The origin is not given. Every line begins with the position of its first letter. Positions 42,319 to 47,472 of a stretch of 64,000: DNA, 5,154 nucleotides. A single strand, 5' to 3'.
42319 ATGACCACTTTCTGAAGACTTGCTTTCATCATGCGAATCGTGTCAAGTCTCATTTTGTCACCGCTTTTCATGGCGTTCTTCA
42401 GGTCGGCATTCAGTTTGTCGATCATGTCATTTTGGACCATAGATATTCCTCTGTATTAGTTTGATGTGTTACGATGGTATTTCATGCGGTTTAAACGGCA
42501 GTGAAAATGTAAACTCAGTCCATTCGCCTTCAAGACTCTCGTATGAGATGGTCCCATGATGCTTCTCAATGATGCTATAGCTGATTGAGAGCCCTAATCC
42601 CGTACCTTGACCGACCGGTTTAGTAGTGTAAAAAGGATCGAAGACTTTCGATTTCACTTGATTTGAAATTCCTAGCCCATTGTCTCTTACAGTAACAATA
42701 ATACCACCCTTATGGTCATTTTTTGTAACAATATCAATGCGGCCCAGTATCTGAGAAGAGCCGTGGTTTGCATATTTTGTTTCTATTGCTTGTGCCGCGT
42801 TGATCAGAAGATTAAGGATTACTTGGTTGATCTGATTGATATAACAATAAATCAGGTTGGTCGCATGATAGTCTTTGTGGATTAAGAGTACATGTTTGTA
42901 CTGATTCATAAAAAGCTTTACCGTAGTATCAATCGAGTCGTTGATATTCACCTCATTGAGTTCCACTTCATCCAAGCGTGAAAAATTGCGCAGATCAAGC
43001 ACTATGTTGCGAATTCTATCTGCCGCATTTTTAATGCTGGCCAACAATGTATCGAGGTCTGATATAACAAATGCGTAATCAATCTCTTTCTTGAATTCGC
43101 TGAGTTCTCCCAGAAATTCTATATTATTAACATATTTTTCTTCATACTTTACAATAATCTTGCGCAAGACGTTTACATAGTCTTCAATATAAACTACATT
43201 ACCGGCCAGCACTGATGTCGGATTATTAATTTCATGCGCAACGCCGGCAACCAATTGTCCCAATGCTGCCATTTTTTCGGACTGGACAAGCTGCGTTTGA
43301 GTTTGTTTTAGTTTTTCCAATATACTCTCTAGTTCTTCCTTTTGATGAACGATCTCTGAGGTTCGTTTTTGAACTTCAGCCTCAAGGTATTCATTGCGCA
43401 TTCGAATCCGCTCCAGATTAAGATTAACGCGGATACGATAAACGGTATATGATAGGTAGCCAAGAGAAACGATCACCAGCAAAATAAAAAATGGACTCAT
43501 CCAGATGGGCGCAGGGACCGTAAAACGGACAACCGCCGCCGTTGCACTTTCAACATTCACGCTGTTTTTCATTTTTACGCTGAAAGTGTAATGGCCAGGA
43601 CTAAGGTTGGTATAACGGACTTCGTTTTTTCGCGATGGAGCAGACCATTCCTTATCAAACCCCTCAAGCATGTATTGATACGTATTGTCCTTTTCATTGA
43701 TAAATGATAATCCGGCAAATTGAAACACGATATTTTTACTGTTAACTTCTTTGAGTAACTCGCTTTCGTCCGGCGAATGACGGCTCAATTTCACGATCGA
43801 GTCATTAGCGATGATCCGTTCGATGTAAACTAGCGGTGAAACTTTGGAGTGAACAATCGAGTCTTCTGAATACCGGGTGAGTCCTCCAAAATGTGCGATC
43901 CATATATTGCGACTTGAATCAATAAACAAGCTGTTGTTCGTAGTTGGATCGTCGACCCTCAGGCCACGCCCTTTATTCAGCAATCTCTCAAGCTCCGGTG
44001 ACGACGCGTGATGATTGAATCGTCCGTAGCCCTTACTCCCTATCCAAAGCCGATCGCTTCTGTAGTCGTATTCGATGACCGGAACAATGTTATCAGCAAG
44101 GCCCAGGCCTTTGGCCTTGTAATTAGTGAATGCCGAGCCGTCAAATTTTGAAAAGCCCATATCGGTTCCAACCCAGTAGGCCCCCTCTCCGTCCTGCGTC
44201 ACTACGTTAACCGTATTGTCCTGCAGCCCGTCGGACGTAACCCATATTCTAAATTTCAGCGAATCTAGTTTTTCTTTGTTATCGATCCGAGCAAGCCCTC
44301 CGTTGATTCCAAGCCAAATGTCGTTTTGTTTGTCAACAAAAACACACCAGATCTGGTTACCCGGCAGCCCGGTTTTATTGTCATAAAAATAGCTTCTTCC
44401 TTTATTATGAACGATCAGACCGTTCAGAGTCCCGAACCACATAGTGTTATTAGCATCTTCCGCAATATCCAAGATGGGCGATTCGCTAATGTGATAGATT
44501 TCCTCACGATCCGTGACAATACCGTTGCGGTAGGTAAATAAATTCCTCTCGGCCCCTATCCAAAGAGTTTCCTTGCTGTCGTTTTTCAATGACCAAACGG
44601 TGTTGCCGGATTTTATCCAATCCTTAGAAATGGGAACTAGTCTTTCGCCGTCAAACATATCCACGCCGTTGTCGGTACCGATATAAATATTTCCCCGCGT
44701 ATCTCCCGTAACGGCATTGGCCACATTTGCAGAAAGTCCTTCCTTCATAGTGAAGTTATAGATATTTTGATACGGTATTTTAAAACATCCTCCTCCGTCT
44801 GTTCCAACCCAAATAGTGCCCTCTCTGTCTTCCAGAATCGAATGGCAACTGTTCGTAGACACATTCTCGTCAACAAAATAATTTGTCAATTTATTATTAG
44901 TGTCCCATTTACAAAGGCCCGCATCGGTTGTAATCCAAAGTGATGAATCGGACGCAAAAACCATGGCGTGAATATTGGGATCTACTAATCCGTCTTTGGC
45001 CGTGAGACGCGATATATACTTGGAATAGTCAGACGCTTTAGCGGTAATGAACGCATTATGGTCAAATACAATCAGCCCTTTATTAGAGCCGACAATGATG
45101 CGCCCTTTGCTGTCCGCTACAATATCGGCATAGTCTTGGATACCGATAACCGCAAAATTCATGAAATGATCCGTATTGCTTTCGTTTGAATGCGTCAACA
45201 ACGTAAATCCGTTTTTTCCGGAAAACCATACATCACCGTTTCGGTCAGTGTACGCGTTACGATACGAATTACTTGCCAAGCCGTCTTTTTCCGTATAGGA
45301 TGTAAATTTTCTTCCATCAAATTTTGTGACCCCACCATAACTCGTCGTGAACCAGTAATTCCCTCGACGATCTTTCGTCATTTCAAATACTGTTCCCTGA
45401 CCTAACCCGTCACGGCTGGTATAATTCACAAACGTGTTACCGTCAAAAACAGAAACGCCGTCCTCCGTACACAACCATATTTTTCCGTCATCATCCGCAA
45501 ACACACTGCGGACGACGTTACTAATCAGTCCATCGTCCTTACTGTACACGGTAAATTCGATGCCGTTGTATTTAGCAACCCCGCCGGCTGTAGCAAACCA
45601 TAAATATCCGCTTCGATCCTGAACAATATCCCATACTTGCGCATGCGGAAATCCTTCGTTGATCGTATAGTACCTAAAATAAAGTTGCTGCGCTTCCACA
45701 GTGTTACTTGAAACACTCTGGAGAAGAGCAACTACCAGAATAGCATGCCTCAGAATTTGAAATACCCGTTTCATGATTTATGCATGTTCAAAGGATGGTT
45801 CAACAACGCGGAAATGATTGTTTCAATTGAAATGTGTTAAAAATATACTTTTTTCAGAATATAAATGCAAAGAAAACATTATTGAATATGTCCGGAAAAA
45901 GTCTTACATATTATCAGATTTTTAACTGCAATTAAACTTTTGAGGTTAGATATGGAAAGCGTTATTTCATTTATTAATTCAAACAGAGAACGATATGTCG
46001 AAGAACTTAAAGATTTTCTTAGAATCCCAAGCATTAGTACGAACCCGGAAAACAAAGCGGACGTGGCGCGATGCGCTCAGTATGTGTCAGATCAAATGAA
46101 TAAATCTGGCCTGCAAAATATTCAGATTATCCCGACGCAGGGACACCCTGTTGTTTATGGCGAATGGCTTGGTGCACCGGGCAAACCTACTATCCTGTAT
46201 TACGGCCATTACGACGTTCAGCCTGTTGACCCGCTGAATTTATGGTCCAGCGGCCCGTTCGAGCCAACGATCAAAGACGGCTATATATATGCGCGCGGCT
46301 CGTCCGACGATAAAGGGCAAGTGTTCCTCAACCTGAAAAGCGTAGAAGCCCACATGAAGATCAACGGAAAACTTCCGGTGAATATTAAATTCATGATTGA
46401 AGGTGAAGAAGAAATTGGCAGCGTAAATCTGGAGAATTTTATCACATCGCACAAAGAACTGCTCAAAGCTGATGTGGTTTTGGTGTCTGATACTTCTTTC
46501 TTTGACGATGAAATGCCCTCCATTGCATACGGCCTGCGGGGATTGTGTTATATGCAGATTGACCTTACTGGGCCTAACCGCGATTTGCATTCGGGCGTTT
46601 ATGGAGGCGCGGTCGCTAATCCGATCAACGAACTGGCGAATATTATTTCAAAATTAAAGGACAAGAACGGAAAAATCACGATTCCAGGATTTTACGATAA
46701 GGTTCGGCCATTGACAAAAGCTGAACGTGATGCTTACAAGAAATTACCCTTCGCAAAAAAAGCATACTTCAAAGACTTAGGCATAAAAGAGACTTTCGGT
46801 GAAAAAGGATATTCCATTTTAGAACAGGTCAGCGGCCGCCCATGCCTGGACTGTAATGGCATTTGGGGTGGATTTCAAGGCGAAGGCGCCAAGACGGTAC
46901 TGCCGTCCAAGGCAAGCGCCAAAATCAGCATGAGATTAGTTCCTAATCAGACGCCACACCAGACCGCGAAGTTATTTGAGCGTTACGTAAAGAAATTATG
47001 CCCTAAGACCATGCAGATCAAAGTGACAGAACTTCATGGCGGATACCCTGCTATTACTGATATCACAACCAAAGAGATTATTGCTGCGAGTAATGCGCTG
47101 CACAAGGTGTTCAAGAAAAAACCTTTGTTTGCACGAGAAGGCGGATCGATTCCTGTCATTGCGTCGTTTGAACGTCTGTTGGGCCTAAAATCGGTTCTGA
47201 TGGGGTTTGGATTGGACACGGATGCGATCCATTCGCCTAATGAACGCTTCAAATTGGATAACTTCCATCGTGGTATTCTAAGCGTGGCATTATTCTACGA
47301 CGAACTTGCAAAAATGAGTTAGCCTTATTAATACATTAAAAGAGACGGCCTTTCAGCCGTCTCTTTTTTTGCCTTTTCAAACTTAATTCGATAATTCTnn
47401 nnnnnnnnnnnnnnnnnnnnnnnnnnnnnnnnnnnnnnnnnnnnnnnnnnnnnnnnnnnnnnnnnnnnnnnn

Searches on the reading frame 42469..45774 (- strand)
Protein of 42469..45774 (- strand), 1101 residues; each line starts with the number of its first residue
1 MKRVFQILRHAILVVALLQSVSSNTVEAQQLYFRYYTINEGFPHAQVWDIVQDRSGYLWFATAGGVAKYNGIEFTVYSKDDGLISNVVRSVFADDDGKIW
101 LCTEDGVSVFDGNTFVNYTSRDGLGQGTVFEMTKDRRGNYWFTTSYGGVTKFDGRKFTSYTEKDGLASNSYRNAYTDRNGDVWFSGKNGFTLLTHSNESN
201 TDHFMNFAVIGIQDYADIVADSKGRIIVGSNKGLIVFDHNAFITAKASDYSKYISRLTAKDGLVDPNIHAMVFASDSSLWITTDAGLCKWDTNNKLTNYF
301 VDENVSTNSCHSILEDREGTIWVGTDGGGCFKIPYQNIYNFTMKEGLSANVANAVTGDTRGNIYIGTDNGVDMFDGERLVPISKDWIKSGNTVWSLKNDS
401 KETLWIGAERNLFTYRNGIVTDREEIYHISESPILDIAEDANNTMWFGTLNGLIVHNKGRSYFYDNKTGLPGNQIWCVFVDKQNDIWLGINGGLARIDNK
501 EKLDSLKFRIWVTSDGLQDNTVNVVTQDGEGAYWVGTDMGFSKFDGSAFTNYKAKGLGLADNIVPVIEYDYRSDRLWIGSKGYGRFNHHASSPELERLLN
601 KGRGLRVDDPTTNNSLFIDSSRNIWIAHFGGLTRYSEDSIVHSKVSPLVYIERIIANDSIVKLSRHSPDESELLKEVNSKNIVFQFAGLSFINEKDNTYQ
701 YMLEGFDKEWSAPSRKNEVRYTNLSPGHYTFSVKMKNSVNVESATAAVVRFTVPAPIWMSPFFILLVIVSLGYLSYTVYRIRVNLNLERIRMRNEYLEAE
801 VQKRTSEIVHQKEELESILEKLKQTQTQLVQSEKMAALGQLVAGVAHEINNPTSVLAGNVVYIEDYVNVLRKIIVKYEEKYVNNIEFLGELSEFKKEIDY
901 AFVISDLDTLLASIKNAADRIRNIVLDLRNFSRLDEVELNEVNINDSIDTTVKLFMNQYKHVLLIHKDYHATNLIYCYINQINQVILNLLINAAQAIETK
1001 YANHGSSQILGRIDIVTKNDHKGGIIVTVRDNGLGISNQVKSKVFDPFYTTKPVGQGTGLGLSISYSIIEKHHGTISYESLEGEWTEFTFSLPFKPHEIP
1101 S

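Call 64: search_protein_families(library=pfam, proteins=[window:42469-45774:-], max_evalue=0.00001)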
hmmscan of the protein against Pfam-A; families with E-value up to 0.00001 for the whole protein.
window:42469-45774:- (1101 aa): 4 families
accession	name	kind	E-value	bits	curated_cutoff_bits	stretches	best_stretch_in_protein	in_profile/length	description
PF07494.17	Reg_prop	-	2.4e-44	144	20.4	0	306-327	3-24/24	Two component regulator propeller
PF02518.31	HATPase_c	-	1.1e-22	80.9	26.4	1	980-1095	4-110/111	Histidine kinase-, DNA gyrase B-, and HSP90-like ATPase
PF07495.19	Y_Y_Y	-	5.1e-17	62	26.6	1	691-753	2-64/65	Y_Y_Y domain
PF00512.31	HisKA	-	9.7e-06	26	26.9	0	838-860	2-24/66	His Kinase A (phospho-acceptor) domain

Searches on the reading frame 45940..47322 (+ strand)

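Call 64: search_protein_families(library=pfam, proteins=[window:45940-47322:+], max_evalue=0.00001)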
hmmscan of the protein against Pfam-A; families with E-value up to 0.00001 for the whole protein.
window:45940-47322:+ (460 aa): 2 families
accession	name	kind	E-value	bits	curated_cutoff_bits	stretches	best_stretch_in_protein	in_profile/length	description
PF01546.33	Peptidase_M20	-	8.5e-30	104.6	24.6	1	87-450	2-201/206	Peptidase family M20/M25/M40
PF07687.19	M20_dimer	-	3.5e-19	69.2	21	1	197-357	1-106/107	Peptidase dimerisation domain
